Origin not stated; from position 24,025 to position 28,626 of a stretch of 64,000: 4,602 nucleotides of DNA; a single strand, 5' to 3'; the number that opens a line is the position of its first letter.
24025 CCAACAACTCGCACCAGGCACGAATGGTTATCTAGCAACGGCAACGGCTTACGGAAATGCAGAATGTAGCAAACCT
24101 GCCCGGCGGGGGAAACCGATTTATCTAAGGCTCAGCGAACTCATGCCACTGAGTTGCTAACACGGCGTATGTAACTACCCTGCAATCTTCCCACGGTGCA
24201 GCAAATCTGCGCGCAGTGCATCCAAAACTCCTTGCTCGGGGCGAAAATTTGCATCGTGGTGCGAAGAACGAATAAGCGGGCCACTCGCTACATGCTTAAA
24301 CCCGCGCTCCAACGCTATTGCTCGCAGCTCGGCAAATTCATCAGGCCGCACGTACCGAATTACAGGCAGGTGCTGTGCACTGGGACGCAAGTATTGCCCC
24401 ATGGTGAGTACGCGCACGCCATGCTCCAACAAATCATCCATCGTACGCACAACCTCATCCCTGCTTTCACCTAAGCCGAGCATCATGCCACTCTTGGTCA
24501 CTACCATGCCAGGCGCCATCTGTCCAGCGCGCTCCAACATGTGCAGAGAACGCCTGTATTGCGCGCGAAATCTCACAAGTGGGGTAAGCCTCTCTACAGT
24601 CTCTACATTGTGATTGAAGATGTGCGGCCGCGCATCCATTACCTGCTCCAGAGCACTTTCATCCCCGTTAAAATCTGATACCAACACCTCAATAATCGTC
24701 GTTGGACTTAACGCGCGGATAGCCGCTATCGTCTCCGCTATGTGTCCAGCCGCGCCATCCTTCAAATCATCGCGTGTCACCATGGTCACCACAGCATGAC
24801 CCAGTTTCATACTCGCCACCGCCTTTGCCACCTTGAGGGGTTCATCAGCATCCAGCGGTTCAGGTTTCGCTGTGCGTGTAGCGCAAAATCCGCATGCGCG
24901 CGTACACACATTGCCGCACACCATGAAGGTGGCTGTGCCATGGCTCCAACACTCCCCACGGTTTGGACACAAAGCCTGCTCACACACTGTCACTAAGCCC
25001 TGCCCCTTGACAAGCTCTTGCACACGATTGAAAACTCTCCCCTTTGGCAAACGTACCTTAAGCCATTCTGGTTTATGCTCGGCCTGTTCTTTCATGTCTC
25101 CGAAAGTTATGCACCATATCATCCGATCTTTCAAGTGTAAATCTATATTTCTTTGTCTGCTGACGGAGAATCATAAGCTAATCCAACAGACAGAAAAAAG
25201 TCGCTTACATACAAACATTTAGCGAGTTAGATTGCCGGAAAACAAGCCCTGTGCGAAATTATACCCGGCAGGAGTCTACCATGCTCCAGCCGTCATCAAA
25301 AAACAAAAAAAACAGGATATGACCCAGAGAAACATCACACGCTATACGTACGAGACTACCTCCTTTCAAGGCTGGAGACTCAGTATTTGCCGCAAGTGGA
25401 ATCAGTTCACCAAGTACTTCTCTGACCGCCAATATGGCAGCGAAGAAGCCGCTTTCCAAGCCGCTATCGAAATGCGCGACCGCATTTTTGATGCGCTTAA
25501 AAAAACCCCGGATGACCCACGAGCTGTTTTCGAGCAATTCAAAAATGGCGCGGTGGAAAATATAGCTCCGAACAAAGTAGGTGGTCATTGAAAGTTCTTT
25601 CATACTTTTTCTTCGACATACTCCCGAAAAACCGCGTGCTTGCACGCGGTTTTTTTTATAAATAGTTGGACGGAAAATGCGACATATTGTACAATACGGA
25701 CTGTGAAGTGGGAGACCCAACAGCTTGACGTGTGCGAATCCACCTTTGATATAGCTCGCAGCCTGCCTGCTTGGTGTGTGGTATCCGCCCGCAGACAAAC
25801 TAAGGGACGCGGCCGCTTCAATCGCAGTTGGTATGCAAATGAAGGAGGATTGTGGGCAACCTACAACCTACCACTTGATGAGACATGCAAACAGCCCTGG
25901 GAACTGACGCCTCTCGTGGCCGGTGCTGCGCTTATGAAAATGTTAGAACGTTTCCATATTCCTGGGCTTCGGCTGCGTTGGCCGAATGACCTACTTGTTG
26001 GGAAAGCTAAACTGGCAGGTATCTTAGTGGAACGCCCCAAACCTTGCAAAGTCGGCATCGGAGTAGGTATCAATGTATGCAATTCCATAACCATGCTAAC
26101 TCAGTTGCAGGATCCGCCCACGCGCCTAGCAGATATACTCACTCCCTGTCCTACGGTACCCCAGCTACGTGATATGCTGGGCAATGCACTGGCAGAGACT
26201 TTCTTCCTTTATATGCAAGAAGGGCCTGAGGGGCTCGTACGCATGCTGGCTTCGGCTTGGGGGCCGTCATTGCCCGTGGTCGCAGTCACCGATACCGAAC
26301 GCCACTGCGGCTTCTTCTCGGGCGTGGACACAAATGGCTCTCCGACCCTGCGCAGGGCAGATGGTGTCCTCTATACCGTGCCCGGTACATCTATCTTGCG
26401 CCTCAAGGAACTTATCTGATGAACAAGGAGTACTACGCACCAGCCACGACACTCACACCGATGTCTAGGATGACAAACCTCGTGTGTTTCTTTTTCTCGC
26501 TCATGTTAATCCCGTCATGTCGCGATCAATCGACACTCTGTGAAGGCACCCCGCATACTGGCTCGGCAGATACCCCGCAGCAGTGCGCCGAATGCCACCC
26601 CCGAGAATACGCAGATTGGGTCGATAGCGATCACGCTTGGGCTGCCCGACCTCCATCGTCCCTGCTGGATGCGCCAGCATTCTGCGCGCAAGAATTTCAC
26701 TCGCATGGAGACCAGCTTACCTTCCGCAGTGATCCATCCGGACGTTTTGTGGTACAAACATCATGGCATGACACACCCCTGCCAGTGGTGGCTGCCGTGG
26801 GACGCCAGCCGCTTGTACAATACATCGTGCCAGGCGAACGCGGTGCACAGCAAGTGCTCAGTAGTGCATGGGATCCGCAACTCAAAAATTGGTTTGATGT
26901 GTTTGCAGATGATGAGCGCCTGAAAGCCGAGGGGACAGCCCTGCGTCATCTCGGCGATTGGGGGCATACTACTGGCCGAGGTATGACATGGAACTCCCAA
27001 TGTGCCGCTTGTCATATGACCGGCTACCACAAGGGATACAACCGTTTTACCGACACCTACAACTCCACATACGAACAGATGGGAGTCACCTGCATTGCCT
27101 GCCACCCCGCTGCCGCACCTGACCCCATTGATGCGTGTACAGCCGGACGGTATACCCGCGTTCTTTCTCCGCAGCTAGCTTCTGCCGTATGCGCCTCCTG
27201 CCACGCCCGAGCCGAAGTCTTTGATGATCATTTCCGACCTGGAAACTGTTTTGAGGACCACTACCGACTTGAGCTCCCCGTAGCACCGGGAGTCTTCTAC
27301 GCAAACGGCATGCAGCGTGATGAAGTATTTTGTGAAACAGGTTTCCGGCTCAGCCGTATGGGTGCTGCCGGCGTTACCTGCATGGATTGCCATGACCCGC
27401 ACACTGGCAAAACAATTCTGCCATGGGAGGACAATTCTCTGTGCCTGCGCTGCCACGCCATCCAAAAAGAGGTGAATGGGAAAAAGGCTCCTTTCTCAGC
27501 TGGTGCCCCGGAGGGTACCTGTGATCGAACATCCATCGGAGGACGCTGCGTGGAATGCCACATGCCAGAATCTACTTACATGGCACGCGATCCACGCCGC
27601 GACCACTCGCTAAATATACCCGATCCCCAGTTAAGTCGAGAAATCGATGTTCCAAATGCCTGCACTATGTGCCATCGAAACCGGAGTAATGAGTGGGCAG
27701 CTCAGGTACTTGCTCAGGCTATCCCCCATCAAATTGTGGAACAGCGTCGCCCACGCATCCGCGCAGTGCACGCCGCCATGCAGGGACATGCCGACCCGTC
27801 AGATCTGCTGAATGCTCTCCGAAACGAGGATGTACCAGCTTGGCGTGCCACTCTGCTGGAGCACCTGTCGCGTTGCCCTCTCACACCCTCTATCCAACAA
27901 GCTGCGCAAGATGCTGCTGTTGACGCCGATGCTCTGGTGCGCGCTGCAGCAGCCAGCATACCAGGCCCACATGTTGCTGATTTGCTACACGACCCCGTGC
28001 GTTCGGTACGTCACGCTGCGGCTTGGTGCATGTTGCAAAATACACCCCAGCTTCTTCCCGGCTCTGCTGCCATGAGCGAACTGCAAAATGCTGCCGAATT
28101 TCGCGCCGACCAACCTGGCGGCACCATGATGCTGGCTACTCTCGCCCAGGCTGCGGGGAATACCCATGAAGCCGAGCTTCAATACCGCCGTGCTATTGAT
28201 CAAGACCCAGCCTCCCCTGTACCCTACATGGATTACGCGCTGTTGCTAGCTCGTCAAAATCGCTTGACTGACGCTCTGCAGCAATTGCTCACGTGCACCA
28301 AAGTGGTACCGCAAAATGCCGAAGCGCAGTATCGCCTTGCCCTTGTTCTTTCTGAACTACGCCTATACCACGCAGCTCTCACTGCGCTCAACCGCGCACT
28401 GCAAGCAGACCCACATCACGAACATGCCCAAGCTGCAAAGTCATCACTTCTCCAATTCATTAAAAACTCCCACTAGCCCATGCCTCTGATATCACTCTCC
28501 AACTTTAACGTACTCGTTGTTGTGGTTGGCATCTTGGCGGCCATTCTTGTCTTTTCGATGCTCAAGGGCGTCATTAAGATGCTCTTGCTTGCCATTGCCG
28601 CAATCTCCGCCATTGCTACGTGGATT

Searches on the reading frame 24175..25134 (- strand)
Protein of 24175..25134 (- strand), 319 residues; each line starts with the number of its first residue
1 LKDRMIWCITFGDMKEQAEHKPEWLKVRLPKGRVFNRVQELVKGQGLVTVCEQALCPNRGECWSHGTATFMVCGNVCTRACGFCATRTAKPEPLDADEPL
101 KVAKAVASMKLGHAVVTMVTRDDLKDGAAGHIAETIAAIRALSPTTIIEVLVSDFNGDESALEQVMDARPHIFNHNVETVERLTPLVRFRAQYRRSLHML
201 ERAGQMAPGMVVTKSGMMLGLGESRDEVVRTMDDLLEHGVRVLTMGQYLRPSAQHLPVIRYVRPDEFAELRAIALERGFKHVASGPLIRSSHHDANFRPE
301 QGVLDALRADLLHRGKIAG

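Call 3: search_protein_families(library=pfam, proteins=[window:24175-25134:-], max_evalue=0.01)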
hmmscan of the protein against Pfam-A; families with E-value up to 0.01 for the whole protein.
window:24175-25134:- (319 aa): 2 families
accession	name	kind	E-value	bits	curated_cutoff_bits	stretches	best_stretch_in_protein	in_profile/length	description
PF04055.27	Radical_SAM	-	9.9e-16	58.8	29.5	1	72-235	2-166/166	Radical SAM superfamily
PF16881.10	LIAS_N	-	2.7e-06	28.2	27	1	15-56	55-96/96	N-terminal domain of lipoyl synthase of Radical_SAM family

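Call 4: search_protein_families(library=ncbifam, proteins=[window:24175-25134:-], max_evalue=0.01)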
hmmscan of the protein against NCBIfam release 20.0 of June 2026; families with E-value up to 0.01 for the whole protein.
window:24175-25134:- (319 aa): 8 families
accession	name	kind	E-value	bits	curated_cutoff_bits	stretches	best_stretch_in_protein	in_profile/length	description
NF004019.1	PRK05481.1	subfamily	4.9e-117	390.3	203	1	21-295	1-274/286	lipoyl synthase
TIGR00510.1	lipA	equivalog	8.2e-116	386.5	310.25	1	15-295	11-291/302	lipoyl synthase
NF053790.1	LplA_LipA_fuse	exception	3.4e-115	385.9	800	1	9-295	323-604/606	bifunctional lipoate--protein ligase/lipoyl synthase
NF009544.0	PRK12928.1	subfamily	4e-113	377.6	210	1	15-295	14-294/300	lipoyl synthase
TIGR00433.2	bioB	equivalog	4e-09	36.1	225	1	76-277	50-248/307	biotin synthase BioB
NF053743.1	LipS2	equivalog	6.1e-05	22.6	270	1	66-242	23-197/292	LipS2 family lipoyl synthase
NF004884.0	PRK06245.1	equivalog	0.001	18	209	0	64-119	12-69/340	7,8-didemethyl-8-hydroxy-5-deazariboflavin synthase subunit CofG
TIGR02351.2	thiH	equivalog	0.0045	16.1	380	1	72-231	82-236/364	2-iminoacetate synthase ThiH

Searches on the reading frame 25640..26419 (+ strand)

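Call 15: search_protein_families(library=pfam, proteins=[window:25640-26419:+], max_evalue=0.0001)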
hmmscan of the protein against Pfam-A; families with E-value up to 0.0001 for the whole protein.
window:25640-26419:+ (259 aa): 1 family
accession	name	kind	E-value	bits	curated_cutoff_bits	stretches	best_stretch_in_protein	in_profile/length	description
PF03099.24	BPL_LplA_LipB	-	1.3e-11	45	21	1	44-138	23-126/133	Biotin/lipoate A/B protein ligase family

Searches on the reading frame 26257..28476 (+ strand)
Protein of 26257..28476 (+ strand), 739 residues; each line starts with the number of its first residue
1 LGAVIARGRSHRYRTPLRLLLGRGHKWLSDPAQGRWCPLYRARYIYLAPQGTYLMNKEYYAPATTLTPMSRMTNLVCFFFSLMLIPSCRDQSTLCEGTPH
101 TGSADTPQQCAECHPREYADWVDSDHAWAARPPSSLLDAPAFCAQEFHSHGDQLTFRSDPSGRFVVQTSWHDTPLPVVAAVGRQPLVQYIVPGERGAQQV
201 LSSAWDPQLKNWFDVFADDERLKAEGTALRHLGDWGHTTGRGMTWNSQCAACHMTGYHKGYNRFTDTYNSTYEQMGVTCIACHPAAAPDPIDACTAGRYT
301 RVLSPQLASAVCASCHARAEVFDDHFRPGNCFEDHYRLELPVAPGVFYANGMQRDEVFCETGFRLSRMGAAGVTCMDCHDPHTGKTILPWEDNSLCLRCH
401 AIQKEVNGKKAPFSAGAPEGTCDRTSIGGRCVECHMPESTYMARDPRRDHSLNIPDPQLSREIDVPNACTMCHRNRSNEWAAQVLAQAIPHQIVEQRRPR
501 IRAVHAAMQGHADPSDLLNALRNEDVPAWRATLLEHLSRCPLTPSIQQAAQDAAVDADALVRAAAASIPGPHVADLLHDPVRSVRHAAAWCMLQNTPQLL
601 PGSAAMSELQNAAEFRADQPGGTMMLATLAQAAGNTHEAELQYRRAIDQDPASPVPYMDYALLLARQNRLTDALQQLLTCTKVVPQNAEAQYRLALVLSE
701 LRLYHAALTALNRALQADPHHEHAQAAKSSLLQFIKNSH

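Call 15: search_protein_families(library=pfam, proteins=[window:26257-28476:+], max_evalue=0.0001)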
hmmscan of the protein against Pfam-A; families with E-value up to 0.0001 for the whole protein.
window:26257-28476:+ (739 aa): 13 families
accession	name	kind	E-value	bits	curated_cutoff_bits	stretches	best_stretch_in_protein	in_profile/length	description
PF13432.12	TPR_16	-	1.2e-07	32.4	32.7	2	661-720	4-63/65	Tetratricopeptide repeat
PF13428.12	TPR_14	-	1.5e-07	31.8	23.5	0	623-661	4-42/44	Tetratricopeptide repeat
PF07719.23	TPR_2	-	2.2e-07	30.9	27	0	688-721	1-34/34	Tetratricopeptide repeat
PF14522.11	Cytochrome_C7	-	2.4e-07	30.9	24.8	0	371-435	12-66/67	Cytochrome c7 and related cytochrome c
PF09699.15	Paired_CXXCH_1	-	3.9e-07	30.1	20.6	1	374-402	8-38/41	Doubled CXXCH motif (Paired_CXXCH_1)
PF13435.11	Cytochrome_C554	-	4.5e-07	31.2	20.8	0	243-283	45-83/84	Cytochrome c554 and c-prime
PF13414.12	TPR_11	-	1.3e-06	28.4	26.8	0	664-699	4-39/42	TPR repeat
PF00515.34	TPR_1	-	1.5e-06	28.2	27.8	0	688-721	1-34/34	Tetratricopeptide repeat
PF13181.12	TPR_8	-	3.6e-06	27.2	25.7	0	688-721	1-34/34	Tetratricopeptide repeat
PF13431.12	TPR_17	-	2.5e-05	24.6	24.4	0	643-675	2-34/34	Tetratricopeptide repeat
PF14537.11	Cytochrom_c3_2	-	3.8e-05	24.5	25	0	371-436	5-65/79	Cytochrome c3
PF02335.20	Cytochrom_C552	-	6e-05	22.6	24.1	0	429-488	245-297/438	Cytochrome c552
PF13371.12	TPR_9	-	8.4e-05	23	35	0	644-690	19-65/73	Tetratricopeptide repeat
